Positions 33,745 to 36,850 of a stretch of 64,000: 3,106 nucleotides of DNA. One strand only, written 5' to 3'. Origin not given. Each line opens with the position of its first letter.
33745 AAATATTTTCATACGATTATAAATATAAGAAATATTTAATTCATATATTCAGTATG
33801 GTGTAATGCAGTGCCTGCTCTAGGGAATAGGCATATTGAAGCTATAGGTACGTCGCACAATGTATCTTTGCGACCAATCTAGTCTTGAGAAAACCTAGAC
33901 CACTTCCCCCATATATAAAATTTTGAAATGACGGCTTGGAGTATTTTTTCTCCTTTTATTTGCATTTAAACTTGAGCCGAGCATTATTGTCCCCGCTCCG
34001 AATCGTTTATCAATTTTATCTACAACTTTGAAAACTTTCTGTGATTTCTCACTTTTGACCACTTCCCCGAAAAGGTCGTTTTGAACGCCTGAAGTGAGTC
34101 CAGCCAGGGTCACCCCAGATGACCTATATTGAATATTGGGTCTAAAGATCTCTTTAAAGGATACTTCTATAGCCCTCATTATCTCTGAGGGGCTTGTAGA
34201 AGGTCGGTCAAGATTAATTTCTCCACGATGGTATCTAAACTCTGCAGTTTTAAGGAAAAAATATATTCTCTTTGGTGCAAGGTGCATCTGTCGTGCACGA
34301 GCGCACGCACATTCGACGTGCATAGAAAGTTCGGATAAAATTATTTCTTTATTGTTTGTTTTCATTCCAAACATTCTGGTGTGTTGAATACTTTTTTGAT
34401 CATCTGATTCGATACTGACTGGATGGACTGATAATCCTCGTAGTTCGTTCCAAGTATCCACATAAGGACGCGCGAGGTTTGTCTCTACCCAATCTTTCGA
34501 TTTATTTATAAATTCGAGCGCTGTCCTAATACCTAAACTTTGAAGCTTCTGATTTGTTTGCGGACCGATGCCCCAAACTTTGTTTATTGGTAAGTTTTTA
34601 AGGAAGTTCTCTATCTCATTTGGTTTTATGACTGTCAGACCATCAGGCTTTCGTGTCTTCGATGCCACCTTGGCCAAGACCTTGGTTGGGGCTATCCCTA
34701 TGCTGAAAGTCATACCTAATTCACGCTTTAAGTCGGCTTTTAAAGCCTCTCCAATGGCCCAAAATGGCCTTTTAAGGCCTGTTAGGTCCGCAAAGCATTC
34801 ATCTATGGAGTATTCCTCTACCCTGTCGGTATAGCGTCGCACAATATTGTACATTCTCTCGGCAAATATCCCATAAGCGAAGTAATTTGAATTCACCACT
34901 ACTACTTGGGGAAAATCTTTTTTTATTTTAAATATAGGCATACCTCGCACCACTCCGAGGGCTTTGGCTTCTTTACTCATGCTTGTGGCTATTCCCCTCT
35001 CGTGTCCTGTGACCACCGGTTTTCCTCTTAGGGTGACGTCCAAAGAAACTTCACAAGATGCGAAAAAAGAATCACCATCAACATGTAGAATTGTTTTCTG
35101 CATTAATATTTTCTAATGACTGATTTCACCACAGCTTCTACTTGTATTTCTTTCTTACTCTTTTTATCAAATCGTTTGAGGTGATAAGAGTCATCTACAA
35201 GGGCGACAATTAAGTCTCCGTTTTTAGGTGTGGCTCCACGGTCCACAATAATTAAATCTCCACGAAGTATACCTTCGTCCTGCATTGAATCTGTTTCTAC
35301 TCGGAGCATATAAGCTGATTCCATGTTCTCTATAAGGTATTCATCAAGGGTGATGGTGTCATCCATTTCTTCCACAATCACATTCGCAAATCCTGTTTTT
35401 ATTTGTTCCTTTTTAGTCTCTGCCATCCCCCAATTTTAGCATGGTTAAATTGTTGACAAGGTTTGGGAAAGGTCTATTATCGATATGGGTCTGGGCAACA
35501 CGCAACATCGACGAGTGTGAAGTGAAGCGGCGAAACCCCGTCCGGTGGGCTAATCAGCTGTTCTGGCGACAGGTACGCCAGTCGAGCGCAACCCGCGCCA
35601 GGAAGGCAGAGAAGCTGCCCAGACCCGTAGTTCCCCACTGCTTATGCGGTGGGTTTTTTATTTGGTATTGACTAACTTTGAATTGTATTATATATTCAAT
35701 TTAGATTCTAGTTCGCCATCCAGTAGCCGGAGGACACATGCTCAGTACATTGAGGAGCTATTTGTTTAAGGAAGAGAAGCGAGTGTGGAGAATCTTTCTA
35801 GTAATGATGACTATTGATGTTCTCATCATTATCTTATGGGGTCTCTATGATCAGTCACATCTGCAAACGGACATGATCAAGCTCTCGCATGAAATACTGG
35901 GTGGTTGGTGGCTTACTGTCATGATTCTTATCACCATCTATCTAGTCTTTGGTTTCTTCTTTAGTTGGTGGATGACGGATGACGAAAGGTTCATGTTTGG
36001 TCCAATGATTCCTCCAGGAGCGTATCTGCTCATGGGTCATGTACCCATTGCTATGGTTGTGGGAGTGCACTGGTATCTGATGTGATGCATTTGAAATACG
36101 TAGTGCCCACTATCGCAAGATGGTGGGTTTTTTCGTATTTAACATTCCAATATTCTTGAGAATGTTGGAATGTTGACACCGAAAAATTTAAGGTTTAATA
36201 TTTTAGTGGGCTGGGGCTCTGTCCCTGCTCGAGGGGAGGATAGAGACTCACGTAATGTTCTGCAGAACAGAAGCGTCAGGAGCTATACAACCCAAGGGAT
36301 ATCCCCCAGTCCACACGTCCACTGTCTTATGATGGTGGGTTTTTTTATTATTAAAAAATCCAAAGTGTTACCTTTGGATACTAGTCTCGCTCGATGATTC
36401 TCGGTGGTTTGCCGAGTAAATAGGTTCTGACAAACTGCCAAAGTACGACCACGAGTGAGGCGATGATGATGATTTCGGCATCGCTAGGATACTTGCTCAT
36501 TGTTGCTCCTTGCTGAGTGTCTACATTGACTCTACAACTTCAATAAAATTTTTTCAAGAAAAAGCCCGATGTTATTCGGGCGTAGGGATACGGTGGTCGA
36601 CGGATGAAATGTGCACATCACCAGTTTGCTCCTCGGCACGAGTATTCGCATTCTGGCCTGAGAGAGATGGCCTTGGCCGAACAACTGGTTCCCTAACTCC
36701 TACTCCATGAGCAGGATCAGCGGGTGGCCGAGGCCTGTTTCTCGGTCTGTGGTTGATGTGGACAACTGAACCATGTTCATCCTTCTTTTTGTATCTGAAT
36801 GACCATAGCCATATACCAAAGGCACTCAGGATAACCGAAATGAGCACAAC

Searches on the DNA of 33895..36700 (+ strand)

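Call 4: search_rna_families(source=window, start=35900, end=36700, threshold=evalue, max_evalue=10, show_alignments=3)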
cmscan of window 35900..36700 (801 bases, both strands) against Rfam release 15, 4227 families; matches with E-value up to 10: 10.
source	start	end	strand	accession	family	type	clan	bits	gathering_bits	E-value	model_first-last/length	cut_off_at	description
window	36077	36193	+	RF03043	Prevotella-2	Gene; sRNA;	-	34.6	72.1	0.0071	1-116/116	no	Prevotella-2 RNA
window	36138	36177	+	RF00956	MIR1444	Gene; miRNA;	-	23.4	80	0.069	1-85/85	no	MIR1444 microRNA precursor family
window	36123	36191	+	RF00906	MIR1120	Gene; miRNA;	-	22.7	86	0.074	1-87/87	no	MIR1120/MIR1122 microRNA precursor family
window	36118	36193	+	RF00696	mir-203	Gene; miRNA;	-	21.4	65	0.043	1-80/80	no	mir-203 microRNA precursor family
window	36139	36176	-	RF00696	mir-203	Gene; miRNA;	-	20.1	65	0.099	22-63/80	no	mir-203 microRNA precursor family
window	36138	36176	+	RF04172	MIR8675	Gene; miRNA;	-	16.5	90.8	5.4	1-95/95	no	MIR8675 microRNA precursor family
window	36459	36487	+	RF01122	sR39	Gene; snRNA; snoRNA; CD-box;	-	15.8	50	0.24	1-56/56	no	Small nucleolar RNA sR39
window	36321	36371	-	RF01520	CC0734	Gene; sRNA;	-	15.4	45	9.8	1-95/95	no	caulobacter sRNA CC0734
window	36139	36176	+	RF01570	Dictyostelium_SRP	Gene;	CL00003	13.1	90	0.26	124-163/283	no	Dictyostelium signal recognition particle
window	36459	36476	+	RF01152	sR1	Gene; snRNA; snoRNA; CD-box;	-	12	45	2.1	1-57/57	no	Small nucleolar RNA sR1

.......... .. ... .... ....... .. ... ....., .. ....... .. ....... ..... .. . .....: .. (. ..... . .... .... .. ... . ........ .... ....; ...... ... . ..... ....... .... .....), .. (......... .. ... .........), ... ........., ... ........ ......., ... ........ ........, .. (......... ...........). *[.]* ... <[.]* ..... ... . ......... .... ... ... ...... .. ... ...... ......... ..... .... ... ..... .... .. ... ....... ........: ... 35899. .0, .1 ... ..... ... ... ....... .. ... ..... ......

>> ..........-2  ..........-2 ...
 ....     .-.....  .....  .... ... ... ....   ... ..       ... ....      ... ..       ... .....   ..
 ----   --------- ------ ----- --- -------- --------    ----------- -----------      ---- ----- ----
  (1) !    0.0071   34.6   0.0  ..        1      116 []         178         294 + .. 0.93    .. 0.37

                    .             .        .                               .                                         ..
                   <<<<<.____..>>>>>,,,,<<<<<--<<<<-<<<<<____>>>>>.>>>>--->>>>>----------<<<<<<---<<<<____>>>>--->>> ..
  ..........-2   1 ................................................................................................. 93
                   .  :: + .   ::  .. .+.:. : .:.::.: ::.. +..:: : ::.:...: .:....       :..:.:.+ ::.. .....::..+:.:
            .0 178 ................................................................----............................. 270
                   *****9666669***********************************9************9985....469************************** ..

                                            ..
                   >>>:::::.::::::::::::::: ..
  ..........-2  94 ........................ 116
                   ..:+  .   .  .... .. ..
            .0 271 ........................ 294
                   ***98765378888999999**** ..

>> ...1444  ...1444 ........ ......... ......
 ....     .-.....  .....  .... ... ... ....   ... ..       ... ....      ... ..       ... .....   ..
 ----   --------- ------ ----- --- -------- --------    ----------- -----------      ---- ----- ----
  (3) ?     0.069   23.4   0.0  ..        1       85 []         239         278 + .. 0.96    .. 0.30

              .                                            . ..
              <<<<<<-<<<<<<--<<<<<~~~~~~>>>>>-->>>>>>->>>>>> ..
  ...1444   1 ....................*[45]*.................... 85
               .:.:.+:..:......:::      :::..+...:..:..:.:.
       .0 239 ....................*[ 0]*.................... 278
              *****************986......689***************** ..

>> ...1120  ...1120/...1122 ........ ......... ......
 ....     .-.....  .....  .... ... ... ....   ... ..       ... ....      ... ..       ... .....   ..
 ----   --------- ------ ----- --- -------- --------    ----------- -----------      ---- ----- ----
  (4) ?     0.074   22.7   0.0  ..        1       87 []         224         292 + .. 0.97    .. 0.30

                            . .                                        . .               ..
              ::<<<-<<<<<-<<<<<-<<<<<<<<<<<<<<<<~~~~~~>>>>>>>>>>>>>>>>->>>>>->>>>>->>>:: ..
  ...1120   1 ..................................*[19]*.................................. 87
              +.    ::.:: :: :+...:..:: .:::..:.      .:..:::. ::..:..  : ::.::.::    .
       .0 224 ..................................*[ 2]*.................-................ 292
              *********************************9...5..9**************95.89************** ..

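Call 9: search_rna_families(source=window, start=35300, end=35900, threshold=evalue, max_evalue=10, show_alignments=2)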
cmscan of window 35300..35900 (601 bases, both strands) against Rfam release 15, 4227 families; matches with E-value up to 10: 6.
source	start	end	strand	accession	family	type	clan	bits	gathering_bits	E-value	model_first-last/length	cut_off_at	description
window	35802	35835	-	RF01604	plasmodium_snoR28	Gene; snRNA; snoRNA; CD-box;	-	19.2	63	3.7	1-78/78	no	small nucleolar RNA snoR28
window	35393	35481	-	RF02217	ZNFX1-AS1_3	Gene; lncRNA;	-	17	60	4.7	1-87/87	no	ZNFX1 antisense RNA 1 conserved region 3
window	35565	35579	+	RF01380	HIV-1_SD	Cis-reg;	-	16.9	30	1.7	1-19/19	no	Human immunodeficiency virus type 1 major splice donor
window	35599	35627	-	RF03963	mir-2996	Gene; miRNA;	-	14.7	100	4.8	20-48/72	no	mir-2996 microRNA precursor family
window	35624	35661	+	RF02837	anti-hemB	Gene; sRNA;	-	12.2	49.5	5.2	1-81/81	no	Burkholderia RNA 7 (anti-hemB)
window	35800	35823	+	RF00282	SNORD48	Gene; snRNA; snoRNA; CD-box;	-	11.7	36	9.9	1-63/63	no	Small nucleolar RNA SNORD48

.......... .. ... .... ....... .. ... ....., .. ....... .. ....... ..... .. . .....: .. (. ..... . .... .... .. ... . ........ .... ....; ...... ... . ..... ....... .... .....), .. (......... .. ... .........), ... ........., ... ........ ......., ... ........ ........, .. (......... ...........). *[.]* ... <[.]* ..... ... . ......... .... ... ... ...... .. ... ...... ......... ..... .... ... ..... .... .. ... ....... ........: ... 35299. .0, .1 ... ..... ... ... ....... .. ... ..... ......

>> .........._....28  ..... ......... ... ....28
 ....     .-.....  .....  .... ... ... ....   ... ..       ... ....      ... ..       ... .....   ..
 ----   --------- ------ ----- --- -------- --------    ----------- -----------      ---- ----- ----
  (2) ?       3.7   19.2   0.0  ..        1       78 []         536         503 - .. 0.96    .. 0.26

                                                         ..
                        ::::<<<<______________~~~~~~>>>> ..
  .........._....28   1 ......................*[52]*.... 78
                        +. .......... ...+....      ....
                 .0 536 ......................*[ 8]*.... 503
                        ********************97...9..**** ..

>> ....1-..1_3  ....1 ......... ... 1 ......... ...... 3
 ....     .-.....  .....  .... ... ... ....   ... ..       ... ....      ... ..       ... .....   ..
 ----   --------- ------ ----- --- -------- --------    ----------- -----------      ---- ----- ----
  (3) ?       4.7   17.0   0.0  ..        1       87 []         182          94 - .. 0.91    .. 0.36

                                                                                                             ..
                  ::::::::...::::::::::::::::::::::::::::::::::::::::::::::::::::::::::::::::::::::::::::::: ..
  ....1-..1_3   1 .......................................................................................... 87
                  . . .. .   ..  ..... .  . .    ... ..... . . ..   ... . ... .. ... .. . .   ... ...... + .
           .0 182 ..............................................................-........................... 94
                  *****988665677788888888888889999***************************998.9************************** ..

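Call 10: search_rna_families(source=window, start=36195, end=36350, threshold=evalue, max_evalue=10, show_alignments=3)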
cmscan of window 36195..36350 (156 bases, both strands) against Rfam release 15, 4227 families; matches with E-value up to 10: 1.
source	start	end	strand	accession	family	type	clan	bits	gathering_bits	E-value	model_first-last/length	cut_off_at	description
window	36295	36346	+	RF02399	NsiR1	Gene; sRNA;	-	12.6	39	3.2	1-60/60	no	Nitrogen stress-induced RNA 1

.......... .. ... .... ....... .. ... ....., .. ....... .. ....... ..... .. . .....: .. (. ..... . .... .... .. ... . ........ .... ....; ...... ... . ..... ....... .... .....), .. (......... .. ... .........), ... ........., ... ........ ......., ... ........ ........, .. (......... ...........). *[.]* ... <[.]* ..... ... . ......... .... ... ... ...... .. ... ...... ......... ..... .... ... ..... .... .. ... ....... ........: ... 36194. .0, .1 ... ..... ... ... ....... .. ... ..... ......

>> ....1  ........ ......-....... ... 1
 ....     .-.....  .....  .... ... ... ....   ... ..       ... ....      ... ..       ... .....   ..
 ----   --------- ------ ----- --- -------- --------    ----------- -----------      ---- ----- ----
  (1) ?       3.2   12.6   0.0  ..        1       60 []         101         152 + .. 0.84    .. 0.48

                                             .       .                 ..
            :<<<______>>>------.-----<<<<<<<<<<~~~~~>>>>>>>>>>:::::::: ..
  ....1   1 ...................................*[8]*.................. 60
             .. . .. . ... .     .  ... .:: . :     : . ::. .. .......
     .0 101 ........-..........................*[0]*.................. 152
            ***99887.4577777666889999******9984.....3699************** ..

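Call 20: search_dna_similar(query=window:35440-36560:+, collection=phages, mode=distant, max_evalue=0.01)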
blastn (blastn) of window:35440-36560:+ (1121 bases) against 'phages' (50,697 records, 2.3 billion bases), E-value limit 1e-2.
No match.

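Call 53: search_rna_families(sources=[L036, L003], threshold=evalue, max_evalue=5, show_alignments=3)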
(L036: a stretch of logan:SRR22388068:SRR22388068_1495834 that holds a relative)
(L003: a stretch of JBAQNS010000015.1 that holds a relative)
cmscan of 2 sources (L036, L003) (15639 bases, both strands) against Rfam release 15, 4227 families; matches with E-value up to 5: 4.
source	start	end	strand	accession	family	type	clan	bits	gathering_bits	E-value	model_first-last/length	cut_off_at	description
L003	8538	8632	-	RF00514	His_leader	Cis-reg; leader;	-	25.7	49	1.3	1-126/126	no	Histidine operon leader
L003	10830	10947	+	RF02800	Rp_sR47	Gene; sRNA;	-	23.5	60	0.014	40-157/316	no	Rickettsia sRNA47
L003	8509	8576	+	RF02450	ncr1175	Gene; sRNA;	-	23.4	60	1.8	1-110/110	no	Bacillus sRNA ncr1175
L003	1690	1803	+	RF02180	ST7-AS1_2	Gene; lncRNA;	-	17.8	50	4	1-110/110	no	ST7 antisense RNA 1 conserved region 2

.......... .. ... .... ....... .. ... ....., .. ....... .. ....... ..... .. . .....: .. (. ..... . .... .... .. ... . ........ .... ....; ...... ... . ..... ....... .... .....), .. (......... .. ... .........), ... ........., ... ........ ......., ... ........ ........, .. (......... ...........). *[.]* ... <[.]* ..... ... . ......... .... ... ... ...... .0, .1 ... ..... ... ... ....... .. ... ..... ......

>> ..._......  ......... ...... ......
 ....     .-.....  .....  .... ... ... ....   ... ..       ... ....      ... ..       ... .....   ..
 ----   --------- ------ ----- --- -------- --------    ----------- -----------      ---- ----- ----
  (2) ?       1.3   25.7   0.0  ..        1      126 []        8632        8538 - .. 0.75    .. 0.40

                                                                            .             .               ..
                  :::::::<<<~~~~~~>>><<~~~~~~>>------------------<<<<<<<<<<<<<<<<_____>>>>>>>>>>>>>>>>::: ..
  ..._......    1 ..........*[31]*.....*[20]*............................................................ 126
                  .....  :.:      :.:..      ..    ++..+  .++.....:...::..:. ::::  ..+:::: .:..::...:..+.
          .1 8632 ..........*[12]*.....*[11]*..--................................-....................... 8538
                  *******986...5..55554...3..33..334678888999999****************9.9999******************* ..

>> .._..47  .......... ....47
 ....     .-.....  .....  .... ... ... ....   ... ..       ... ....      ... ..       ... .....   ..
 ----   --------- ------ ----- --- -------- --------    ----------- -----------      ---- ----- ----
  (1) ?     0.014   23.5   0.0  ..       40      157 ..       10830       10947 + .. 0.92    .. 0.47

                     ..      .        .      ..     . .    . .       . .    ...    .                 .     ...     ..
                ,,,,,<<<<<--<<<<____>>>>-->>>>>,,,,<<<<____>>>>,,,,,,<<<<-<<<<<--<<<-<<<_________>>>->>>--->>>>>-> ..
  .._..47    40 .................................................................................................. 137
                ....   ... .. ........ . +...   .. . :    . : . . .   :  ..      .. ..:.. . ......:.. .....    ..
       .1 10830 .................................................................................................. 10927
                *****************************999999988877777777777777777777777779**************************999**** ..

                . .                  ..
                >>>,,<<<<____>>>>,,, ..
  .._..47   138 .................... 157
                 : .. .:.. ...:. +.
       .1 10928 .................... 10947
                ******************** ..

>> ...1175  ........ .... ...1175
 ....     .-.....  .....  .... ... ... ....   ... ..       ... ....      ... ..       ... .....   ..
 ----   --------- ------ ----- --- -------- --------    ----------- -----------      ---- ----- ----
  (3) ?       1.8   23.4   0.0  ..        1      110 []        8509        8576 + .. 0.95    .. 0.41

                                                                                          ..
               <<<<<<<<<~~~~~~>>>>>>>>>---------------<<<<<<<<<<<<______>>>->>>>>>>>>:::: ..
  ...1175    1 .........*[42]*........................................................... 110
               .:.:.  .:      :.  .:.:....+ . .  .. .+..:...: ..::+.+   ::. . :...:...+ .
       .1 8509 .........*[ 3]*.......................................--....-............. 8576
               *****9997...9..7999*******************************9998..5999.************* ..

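Call 85: search_rna_families(sources=[L008, L010, L017, L021, L024, L027, L031, L032, L039], threshold=gathering)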
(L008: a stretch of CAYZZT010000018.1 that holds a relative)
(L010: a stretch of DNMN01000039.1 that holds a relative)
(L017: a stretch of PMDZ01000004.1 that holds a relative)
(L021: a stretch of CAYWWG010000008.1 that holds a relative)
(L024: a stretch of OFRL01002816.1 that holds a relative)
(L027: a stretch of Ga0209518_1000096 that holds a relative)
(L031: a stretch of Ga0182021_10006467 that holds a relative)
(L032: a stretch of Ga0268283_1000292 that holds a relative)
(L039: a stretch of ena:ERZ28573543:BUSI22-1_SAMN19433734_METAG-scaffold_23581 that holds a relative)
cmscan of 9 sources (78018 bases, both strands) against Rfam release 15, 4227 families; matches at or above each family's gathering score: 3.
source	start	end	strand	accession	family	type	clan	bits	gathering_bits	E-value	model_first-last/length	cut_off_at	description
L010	5021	5091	+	RF00005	tRNA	Gene; tRNA;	CL00001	58.6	29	5.4e-10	1-71/71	no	tRNA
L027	3021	3091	+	RF00005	tRNA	Gene; tRNA;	CL00001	58.6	29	5.4e-10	1-71/71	no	tRNA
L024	2651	2731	+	RF00005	tRNA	Gene; tRNA;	CL00001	57.8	29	8.6e-10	1-71/71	no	tRNA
